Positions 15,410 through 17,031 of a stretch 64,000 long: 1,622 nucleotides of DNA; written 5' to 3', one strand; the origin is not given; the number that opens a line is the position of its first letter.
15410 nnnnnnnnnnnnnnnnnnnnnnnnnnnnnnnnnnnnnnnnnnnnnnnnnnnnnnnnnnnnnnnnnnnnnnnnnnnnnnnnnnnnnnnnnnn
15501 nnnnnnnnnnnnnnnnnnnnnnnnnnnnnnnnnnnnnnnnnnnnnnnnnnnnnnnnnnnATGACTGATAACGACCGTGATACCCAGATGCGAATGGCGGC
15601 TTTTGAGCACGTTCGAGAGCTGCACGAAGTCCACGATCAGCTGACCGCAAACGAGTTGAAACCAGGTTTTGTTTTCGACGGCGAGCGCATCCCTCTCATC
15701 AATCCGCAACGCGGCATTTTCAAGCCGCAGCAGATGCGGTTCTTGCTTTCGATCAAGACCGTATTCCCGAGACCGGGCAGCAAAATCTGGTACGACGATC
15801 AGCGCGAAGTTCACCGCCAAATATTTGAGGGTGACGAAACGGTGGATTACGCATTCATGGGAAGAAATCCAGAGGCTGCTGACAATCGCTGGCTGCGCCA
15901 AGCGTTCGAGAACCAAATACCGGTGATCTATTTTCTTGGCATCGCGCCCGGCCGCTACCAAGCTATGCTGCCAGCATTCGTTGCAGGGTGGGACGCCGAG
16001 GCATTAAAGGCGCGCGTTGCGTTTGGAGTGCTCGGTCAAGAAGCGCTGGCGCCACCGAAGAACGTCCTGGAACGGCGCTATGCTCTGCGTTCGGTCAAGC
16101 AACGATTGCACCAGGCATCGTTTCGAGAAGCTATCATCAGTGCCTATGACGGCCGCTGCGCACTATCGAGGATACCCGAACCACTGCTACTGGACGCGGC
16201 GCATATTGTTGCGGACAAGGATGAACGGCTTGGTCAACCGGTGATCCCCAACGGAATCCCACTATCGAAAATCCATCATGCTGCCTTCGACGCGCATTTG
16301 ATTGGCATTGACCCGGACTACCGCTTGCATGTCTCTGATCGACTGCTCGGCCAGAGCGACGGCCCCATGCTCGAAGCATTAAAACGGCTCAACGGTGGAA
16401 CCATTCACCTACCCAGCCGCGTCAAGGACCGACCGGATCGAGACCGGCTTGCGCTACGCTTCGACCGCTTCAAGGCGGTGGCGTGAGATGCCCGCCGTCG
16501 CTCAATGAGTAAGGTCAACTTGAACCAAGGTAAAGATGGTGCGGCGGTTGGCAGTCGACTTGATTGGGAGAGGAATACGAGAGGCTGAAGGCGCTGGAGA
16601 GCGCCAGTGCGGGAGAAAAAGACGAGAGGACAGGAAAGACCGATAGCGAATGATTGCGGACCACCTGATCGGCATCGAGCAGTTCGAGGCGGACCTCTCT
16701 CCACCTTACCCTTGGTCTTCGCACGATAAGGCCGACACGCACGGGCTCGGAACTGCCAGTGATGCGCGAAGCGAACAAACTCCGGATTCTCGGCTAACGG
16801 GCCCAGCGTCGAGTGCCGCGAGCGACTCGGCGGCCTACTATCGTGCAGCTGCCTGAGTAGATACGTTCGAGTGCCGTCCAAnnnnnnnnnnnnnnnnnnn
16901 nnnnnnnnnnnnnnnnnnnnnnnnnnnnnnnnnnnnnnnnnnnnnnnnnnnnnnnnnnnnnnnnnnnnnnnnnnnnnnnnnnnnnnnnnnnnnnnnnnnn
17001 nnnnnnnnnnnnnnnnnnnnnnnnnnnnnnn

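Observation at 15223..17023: HNH_2-type nuclease gene carried between 37-bp direct repeats that embed a perfect 12-bp palindrome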

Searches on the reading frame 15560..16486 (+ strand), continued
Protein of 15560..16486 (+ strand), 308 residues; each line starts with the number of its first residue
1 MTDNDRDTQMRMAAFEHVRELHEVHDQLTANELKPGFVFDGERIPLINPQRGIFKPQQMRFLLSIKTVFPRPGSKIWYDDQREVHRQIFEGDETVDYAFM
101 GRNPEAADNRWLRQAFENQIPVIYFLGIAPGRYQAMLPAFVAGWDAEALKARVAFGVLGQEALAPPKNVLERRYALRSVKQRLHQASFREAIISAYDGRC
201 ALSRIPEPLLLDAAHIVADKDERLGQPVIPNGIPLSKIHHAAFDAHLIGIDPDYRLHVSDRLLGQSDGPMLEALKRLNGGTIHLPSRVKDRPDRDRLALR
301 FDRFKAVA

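Call 42: search_protein_representatives(protein=window:15560-16483:+)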
Query: 308 residues. Proteins with E-value up to 0.001 (for the whole library): 7223; up to 1e-10: 1998; up to 1e-30: 505. The best 150 are listed.
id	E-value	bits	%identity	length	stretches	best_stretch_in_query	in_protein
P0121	5.5e-141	485.8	66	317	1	6-306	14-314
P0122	3.2e-109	381.5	80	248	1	67-264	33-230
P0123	1.2e-108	379.5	80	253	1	59-257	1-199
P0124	1.8e-103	362.6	81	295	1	10-201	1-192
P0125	1.2e-94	333.7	78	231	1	101-287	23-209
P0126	3.4e-87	309.1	66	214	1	100-307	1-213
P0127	1.4e-86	307.2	64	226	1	88-305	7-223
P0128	1.7e-85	303.6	78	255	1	100-266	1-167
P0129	3.5e-85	302.5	49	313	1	3-305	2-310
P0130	2.6e-84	299.7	61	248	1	1-234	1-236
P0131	4.0e-84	299.1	47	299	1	12-307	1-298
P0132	1.5e-82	293.9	67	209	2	171-305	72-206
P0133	5.6e-82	292.0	48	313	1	6-305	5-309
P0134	1.4e-81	290.7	63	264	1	1-209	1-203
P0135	1.1e-80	287.7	75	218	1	6-167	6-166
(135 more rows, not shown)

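Call 52: predict_structure(alignment_id=A3)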
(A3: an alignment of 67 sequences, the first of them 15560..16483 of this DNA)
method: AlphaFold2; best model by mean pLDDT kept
length: 308 residues; sequences in the alignment: 67
mean_pLDDT: 95.3   pTM: 0.89
mean pLDDT of the five models: 95.3, 92.4, 91.9, 91.8, 90.4
residues with pLDDT >= 90: 283; 70-90: 24; 50-70: 1; < 50: 0
segments of 3 or more residues with pLDDT < 50: none
pLDDT, mean of each block of 10 residues (from residue 1): 90 97 93 97 97 97 96 89 90 94 97 98 97 97 97 94 91 95 94 97 95 96 94 98 97 98 93 95 98 98 96
secondary structure, 60 per line:
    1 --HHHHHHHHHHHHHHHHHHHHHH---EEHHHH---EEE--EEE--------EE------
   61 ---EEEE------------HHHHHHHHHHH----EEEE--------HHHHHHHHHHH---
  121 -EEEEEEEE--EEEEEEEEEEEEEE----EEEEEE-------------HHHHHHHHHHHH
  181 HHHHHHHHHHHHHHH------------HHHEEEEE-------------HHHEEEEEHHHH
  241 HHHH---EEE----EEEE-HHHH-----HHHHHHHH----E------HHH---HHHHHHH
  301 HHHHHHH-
elements in order: H3-24 H30-33 E37-39 E42-44 E64-67 H80-90 E95-98 H107-117 E122-129 E132-145 E150-155 H169-195 E211-215 E232-236 H237-244 E248-250 E255-258 H260-263 H269-276 H294-307

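Call 54: fold_search(model_id=the predicted structure, library=pdb)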
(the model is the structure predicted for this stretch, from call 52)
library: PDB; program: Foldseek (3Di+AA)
matches with E <= 10: 175; with E <= 0.001: 4
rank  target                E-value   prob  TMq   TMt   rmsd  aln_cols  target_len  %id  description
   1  6ghs                  1.3e-06  1.00  0.31  0.34  14.9       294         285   15  Modification dependent TagI restriction endonuclease (released 2018-08-29)
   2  6yex_B                2.5e-04  0.99  0.29  0.29  16.2       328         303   13  VcaM4I restriction endonuclease in the absence of DNA (released 2020-12-16)
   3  5zmm_B                3.5e-04  0.97  0.26  0.17  12.2       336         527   13  Structure of the Type IV phosphorothioation-dependent restriction endonuclease ScoMcrA (released 2018-09-26)
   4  6yex_A                6.8e-04  0.98  0.29  0.28  15.9       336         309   12  VcaM4I restriction endonuclease in the absence of DNA (released 2020-12-16)
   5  5zmm_D                1.8e-03  0.96  0.24  0.16  12.2       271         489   15  Structure of the Type IV phosphorothioation-dependent restriction endonuclease ScoMcrA (released 2018-09-26)
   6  5zmm_F                2.0e-03  0.89  0.23  0.16  12.0       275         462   16  Structure of the Type IV phosphorothioation-dependent restriction endonuclease ScoMcrA (released 2018-09-26)
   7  5zmm_E                2.9e-03  0.94  0.24  0.16  12.1       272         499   16  Structure of the Type IV phosphorothioation-dependent restriction endonuclease ScoMcrA (released 2018-09-26)
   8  5zmm_C                5.2e-03  0.84  0.21  0.15  12.3       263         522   15  Structure of the Type IV phosphorothioation-dependent restriction endonuclease ScoMcrA (released 2018-09-26)
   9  3q0f_X                2.6e-02  0.97  0.24  0.47   6.4       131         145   18  Crystal structure of SUVH5 SRA- methylated CHH DNA complex (released 2011-02-02)
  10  3q0c_X                2.8e-02  0.91  0.24  0.46   8.6       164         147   17  Crystal structure of SUVH5 SRA-fully methylated CG DNA complex in space group P6122 (released 2011-02-02)
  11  6a5m                  3.8e-02  0.96  0.24  0.16   7.2       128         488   19  Crystal structure of Arabidopsis thaliana SUVH6 in complex with SAM, form 2 (released 2018-08-29)
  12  3q0b_X                4.5e-02  0.85  0.24  0.46   8.6       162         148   17  Crystal structure of SUVH5 SRA- fully methylated CG DNA complex in space group P42212 (released 2011-02-02)
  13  6a5n_A                4.8e-02  0.91  0.23  0.15   6.5       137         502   18  Crystal structure of Arabidopsis thaliana SUVH6 in complex with methylated DNA (released 2018-08-29)
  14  5zmn_A                5.4e-02  0.82  0.24  0.23   7.1       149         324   15  Sulfur binding domain and SRA domain of ScoMcrA complexed with phosphorothioated DNA (released 2018-09-26)
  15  3q0f_A                5.7e-02  0.94  0.25  0.48   5.9       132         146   17  Crystal structure of SUVH5 SRA- methylated CHH DNA complex (released 2011-02-02)
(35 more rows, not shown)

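Call 59: search_solved_structures(query=A3, max_evalue=1, show_alignments=2)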
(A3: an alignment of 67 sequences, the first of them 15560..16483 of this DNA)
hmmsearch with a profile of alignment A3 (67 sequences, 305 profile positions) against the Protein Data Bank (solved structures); distinct sequences matched with E-value up to 1: 2.
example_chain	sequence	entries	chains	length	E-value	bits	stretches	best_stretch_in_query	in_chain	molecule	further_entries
6yex_A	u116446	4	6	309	6.2e-05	25.6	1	161-259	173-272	HNH endonuclease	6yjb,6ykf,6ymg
6ghs_A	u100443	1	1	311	0.0079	18.7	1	171-253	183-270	TagI restriction endonuclease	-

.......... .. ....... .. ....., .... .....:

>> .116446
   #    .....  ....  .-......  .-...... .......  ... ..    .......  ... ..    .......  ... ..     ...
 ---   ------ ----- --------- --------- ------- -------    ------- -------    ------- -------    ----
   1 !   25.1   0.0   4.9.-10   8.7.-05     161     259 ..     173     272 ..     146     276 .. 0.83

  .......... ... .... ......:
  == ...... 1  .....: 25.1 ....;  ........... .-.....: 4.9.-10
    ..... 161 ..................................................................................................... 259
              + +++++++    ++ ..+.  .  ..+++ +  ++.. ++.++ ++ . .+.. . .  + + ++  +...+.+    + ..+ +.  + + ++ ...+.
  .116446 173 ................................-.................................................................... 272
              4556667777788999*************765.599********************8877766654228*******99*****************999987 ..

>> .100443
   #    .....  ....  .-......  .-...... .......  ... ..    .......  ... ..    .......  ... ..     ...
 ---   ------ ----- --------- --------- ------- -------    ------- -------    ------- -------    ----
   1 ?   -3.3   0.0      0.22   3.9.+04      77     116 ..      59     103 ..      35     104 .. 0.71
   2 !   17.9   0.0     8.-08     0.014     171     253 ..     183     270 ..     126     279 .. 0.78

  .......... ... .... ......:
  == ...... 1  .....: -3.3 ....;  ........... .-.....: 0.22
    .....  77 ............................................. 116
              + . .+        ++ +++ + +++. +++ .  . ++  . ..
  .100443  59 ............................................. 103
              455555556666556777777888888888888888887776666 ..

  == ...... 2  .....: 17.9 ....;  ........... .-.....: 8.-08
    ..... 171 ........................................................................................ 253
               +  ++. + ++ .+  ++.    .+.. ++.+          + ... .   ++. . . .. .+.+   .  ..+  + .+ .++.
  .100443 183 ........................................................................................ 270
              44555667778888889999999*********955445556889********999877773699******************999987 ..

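Call 70: find_encoding_contigs(protein=P0115, flank=6000, max_places=1)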
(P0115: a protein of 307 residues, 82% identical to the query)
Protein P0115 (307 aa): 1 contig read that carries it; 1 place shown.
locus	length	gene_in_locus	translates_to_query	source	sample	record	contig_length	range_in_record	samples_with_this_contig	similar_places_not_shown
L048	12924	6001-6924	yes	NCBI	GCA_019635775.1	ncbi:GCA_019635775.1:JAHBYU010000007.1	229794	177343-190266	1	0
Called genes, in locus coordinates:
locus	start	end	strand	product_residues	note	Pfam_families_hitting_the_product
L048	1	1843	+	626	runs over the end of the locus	PF07693:KAP_NTPase, PF13191:AAA_16 (weak)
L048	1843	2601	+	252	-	PF28083:QatB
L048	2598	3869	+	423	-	PF06508:QueC (faint)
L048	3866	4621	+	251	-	PF01026:TatD_DNase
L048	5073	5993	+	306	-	PF13391:HNH_2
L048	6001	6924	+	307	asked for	PF13391:HNH_2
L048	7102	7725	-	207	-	-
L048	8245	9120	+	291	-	-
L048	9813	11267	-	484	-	PF01235:Na_Ala_symp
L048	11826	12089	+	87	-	-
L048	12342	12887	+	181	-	PF04955:HupE_UreJ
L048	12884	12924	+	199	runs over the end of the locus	PF04955:HupE_UreJ (weak)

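Call 71: find_encoding_contigs(protein=P0039, flank=6000, max_places=1)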
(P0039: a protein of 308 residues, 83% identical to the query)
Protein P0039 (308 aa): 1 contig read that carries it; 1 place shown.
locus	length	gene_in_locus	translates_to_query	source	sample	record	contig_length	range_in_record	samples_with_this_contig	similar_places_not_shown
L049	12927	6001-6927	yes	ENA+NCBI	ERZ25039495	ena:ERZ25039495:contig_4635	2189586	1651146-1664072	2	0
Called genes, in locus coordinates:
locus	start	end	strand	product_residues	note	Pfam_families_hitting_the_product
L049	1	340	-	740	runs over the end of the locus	PF00989:PAS (weak), PF13426:PAS_9, PF00989:PAS, PF08448:PAS_4, PF13188:PAS_8 (weak), PF13426:PAS_9, PF00990:GGDEF, PF00563:EAL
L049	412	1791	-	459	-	PF00990:GGDEF, PF07238:PilZ (weak)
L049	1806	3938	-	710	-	PF00989:PAS, PF08448:PAS_4, PF13426:PAS_9, PF00990:GGDEF, PF00563:EAL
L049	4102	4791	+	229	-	PF00027:cNMP_binding, PF13545:HTH_Crp_2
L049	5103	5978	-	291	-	PF00239:Resolvase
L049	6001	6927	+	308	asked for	PF13391:HNH_2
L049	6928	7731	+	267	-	-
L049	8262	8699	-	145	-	-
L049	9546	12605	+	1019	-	PF04851:ResIII, PF19778:RE_endonuc (weak)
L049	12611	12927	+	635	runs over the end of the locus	PF03235:GmrSD_N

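Call 72: find_encoding_contigs(protein=P0061, flank=6000, max_places=1)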
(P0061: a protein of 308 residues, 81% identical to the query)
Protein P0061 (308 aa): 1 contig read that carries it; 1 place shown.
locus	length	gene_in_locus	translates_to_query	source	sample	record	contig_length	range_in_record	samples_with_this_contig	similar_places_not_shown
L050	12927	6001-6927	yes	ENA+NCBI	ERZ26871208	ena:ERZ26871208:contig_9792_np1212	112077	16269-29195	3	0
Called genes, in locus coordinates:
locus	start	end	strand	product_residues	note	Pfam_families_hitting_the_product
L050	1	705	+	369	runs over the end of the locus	PF06634:DUF1156, PF02086:MethyltransfD12 (faint)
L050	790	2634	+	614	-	-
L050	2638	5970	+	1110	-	PF18731:HEPN_Swt1, PF04465:DUF499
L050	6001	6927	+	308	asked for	PF13391:HNH_2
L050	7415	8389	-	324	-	PF13289:SIR2_2 (weak)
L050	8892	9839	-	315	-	PF00589:Phage_integrase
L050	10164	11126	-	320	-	-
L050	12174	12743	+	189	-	-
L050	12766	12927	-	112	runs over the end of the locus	-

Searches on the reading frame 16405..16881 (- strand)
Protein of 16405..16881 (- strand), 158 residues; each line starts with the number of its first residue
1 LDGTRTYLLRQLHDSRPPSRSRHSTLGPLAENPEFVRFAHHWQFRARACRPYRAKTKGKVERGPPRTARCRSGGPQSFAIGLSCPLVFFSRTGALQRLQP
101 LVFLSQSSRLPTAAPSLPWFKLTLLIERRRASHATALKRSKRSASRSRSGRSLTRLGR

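Call 9: search_protein_families(library=pfam, proteins=[window:16405-16881:-], max_evalue=0.01)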
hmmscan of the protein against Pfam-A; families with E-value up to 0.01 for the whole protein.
window:16405-16881:- (158 aa): 0 families

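Call 11: search_protein_families(library=ncbifam, proteins=[window:16405-16881:-], max_evalue=0.1)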
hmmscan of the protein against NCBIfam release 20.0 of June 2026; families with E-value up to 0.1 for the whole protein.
window:16405-16881:- (158 aa): 1 family
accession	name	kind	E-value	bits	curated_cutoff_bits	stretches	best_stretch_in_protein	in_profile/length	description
NF033546.1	transpos_IS21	equivalog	9.4e-10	38.5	160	1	31-63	201-233/294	IS21 family transposase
